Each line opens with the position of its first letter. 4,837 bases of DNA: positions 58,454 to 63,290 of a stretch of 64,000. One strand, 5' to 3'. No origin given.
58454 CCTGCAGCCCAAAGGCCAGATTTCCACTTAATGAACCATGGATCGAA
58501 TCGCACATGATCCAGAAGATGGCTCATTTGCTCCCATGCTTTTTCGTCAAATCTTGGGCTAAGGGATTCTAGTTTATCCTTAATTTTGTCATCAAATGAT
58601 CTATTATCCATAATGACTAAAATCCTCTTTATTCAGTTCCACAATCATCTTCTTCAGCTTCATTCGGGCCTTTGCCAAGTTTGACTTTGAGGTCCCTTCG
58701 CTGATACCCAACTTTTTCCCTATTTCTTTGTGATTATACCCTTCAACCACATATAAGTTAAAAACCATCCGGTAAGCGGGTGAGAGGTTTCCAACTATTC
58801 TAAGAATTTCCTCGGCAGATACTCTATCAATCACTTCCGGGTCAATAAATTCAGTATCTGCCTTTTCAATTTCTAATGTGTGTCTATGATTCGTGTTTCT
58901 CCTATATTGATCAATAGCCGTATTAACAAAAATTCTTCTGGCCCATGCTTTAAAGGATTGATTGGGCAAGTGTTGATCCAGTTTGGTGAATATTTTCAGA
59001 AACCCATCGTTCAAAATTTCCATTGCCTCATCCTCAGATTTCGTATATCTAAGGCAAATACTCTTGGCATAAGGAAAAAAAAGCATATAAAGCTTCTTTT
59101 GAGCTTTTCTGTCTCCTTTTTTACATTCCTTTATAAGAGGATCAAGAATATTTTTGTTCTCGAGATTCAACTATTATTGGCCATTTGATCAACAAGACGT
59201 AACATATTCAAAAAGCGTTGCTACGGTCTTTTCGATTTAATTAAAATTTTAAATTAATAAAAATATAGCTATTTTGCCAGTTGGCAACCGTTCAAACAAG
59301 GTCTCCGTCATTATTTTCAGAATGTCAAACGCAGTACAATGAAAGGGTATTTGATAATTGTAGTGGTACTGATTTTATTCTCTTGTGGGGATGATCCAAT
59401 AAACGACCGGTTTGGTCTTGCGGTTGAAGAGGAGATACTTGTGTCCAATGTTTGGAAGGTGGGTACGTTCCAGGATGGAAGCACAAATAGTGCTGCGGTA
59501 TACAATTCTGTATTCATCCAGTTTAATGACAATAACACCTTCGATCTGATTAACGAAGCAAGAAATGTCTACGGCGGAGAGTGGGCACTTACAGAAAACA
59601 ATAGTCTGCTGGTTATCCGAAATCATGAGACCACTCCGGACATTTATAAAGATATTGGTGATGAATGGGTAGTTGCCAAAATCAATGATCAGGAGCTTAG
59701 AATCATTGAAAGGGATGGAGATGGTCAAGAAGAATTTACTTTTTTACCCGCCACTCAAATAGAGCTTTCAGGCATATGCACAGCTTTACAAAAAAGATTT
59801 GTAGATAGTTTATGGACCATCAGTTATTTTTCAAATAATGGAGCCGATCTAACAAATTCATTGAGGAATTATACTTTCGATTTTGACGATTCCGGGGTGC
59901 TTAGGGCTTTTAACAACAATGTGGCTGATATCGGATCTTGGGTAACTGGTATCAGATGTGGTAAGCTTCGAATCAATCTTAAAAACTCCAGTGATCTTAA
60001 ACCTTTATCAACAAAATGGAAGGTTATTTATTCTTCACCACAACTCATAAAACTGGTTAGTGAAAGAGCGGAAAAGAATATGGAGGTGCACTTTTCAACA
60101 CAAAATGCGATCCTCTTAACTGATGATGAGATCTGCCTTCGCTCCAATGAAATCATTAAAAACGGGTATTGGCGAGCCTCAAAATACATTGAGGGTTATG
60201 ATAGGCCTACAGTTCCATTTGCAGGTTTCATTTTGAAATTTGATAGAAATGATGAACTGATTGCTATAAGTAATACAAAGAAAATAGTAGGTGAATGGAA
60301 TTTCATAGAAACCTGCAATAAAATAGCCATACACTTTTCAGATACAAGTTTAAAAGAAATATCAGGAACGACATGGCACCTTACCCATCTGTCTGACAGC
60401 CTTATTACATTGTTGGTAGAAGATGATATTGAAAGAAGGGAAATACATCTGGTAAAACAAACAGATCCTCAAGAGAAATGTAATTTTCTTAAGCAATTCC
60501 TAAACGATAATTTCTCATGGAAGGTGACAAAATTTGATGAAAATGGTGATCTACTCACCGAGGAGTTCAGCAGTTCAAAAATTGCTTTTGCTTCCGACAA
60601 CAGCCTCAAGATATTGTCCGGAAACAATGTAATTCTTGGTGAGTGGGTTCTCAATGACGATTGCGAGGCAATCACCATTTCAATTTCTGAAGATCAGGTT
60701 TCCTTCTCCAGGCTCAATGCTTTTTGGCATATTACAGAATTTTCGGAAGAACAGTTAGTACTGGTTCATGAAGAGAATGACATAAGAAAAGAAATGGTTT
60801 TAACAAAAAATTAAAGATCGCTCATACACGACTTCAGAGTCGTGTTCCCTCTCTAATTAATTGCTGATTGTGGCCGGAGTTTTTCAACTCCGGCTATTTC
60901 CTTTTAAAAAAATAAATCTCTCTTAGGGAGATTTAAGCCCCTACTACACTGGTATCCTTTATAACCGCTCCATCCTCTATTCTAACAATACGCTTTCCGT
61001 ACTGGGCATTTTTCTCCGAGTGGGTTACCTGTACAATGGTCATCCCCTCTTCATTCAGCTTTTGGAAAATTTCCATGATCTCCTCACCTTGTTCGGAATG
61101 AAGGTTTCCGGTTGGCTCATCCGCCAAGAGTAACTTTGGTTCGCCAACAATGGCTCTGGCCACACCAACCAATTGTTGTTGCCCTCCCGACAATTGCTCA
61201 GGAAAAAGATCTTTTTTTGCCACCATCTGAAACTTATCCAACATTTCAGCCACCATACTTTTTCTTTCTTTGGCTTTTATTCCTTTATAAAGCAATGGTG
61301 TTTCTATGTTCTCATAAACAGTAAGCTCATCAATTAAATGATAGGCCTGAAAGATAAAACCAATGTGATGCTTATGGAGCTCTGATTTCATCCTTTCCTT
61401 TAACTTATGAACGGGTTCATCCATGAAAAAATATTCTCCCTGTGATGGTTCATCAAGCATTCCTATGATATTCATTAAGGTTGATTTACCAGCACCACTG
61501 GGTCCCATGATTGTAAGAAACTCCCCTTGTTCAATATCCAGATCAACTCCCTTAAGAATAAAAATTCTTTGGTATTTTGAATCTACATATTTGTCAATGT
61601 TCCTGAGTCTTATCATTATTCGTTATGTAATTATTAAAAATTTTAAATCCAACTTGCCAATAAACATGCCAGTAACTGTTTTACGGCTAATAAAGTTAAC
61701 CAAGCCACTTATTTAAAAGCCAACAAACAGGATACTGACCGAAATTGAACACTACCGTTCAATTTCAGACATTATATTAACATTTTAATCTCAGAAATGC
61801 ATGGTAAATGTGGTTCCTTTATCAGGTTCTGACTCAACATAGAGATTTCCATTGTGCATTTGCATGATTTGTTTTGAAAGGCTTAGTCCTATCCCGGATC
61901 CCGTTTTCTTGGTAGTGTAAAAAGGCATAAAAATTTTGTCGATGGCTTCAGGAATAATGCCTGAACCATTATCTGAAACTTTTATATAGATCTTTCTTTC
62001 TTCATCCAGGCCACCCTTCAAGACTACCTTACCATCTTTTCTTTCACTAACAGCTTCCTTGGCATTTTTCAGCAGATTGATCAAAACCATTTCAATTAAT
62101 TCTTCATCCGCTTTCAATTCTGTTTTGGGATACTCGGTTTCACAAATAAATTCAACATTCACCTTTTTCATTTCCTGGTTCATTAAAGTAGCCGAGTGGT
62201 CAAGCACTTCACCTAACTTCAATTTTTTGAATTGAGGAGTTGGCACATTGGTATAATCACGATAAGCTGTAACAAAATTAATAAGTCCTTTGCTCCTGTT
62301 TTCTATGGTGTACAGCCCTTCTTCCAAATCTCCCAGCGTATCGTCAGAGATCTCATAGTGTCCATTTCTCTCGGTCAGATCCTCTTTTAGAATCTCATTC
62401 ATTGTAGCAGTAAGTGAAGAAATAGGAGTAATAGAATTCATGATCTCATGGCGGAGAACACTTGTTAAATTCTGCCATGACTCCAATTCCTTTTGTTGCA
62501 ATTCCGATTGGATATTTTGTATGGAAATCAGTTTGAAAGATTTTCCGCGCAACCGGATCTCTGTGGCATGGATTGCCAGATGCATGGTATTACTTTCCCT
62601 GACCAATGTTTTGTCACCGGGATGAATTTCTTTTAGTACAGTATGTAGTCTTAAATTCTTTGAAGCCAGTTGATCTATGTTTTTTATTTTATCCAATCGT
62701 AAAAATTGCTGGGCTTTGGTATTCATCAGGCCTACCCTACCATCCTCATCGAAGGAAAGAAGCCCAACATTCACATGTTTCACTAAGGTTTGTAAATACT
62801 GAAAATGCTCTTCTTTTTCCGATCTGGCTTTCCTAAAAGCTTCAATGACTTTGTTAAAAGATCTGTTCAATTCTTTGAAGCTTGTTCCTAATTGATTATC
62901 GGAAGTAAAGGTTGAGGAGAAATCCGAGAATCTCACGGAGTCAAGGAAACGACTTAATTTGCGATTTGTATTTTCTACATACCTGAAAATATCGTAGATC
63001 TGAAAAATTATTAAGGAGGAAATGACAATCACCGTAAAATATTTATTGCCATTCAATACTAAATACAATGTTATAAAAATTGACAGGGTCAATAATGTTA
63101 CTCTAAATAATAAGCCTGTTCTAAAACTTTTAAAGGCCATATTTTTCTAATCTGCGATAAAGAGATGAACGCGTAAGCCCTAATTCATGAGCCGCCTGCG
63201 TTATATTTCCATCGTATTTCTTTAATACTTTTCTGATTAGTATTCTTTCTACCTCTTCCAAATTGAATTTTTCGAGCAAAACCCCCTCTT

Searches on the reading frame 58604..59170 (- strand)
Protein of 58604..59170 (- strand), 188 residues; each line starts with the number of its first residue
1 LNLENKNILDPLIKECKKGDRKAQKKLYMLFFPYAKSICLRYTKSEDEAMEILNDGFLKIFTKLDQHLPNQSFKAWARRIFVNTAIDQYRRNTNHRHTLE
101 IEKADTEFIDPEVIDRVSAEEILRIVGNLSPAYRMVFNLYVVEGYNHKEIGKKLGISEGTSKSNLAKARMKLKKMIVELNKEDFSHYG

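Call 3: search_protein_families(library=pfam, proteins=[window:58604-59170:-], max_evalue=1)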
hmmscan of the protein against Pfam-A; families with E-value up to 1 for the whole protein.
window:58604-59170:- (188 aa): 10 families
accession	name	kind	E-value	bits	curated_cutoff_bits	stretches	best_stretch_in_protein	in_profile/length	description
PF08281.18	Sigma70_r4_2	-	5.1e-15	55.3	25.7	1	120-172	2-54/54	Sigma-70, region 4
PF04542.20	Sigma70_r2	-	2e-11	44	24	1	28-93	2-69/71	Sigma-70 region 2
PF07638.17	Sigma70_ECF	-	2.8e-09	37.6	21.1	1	12-174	7-181/185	ECF sigma factor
PF04545.22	Sigma70_r4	-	4e-09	36.3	24.1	1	128-174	4-50/50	Sigma-70, region 4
PF00196.25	GerE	-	0.0015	18.6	23.5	1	140-173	13-46/57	Bacterial regulatory proteins, luxR family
PF12645.13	HTH_16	-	0.01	16.4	22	1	11-52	2-45/65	Helix-turn-helix domain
PF20656.2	MS_N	-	0.081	12.9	23.5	1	45-92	9-56/64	Malate synthase, N-terminal domain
PF05043.19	Mga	-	0.085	13.9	21.1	1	117-183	3-69/87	Mga helix-turn-helix domain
PF22233.2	PhyR_sigma-like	-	0.19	12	27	0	128-163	3-38/50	Response regulator PhyR, sigma-like domain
PF04967.18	HTH_10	-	0.25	11.6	23.1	1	147-172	26-51/53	HTH DNA binding domain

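Call 4: search_protein_families(library=ncbifam, proteins=[window:58604-59170:-], max_evalue=1)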
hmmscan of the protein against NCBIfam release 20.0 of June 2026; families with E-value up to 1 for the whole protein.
window:58604-59170:- (188 aa): 106 families (the best 25 are shown)
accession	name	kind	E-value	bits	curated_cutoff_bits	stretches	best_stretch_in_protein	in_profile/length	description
TIGR02937.1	sigma70-ECF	superfamily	1.3e-25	90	42.9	1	23-175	2-164/165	sigma-70 family RNA polymerase sigma factor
TIGR02985.1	Sig70_bacteroi1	subfamily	3.1e-22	79.5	126.4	1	25-175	4-161/162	RNA polymerase sigma-70 factor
NF058625.1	sigma_PG0214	equivalog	3e-21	75.9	130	1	38-182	20-167/170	GFO_1088 family ECF-type sigma factor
NF007216.0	PRK09638.1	equivalog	3.4e-21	75.8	194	1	12-182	8-177/180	RNA polymerase sigma factor SigY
NF009174.0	PRK12522.1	equivalog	4.6e-20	72.3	217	1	37-177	18-168/175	RNA polymerase sigma factor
NF009171.0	PRK12518.1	equivalog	1.1e-18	67.8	208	1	11-176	16-184/191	RNA polymerase sigma factor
NF008888.0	PRK11922.1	equivalog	3.1e-18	66.3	204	1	32-177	44-197/231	RNA polymerase sigma factor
TIGR02959.1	SigZ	equivalog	3.3e-18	66.1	168.65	1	45-186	18-158/170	RNA polymerase sigma factor SigZ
NF007215.0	PRK09637.1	equivalog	1.4e-17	64.3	212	1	44-179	23-157/181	RNA polymerase sigma factor SigZ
NF006930.0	PRK09415.1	subfamily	3.4e-17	62.9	198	1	39-178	33-177/179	RNA polymerase factor sigma C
TIGR02947.1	SigH_actino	hypoth_equivalog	4.9e-17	62.3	251.55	1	37-182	26-185/193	RNA polymerase sigma-70 factor, TIGR02947 family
NF007223.0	PRK09641.1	equivalog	2e-16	60.4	209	1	9-176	5-184/187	RNA polymerase sigma factor SigW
TIGR02948.1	SigW_bacill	equivalog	3.3e-16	59.9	243.1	1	10-177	6-185/187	RNA polymerase sigma factor SigW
TIGR02954.1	Sig70_famx3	hypoth_equivalog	4.4e-16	59.1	188.5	1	11-176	5-167/170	RNA polymerase sigma-70 factor, TIGR02954 family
NF007225.0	PRK09643.1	equivalog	9e-16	58.2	190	1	12-182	17-188/204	RNA polymerase sigma factor SigM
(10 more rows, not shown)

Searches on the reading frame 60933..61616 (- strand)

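Call 90: search_protein_families(library=pfam, proteins=[window:60933-61616:-], max_evalue=0.001)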
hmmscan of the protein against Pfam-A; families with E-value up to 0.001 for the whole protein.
window:60933-61616:- (227 aa): 4 families
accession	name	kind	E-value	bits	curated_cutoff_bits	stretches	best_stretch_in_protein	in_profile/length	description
PF00005.33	ABC_tran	-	2.8e-33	115.9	25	1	21-169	1-136/137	ABC transporter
PF13304.12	AAA_21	-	2.4e-07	31.6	27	0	139-200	235-299/304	AAA domain, putative AbiEii toxin, Type IV TA system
PF02463.25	SMC_N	-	0.00011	22.2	40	0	32-213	25-211/220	RecF/RecN/SMC N terminal domain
PF13555.12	AAA_29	-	0.00087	19.4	27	0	24-48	15-39/61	P-loop containing region of AAA domain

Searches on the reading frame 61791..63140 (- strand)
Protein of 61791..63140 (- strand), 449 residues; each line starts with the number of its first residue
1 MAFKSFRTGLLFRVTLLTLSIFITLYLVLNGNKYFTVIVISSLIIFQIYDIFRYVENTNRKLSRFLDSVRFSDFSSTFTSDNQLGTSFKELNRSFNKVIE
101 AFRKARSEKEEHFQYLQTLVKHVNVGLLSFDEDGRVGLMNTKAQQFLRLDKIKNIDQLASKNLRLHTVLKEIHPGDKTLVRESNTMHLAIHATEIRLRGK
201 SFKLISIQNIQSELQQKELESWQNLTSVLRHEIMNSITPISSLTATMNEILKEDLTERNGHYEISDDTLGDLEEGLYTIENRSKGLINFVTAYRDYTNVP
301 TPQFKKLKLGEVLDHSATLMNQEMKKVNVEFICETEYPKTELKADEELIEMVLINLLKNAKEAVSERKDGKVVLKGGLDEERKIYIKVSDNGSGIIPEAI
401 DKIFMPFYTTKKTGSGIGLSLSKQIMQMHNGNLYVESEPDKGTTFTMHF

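Call 90: search_protein_families(library=pfam, proteins=[window:61791-63140:-], max_evalue=0.001)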
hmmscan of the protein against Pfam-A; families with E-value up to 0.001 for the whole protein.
window:61791-63140:- (449 aa): 2 families
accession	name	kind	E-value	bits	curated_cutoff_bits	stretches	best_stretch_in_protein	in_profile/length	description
PF02518.31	HATPase_c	-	5.5e-24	85.2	26.4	1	345-449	2-107/111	Histidine kinase-, DNA gyrase B-, and HSP90-like ATPase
PF14501.12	HATPase_c_5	-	9.4e-05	22.7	22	1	350-438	7-91/102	GHKL domain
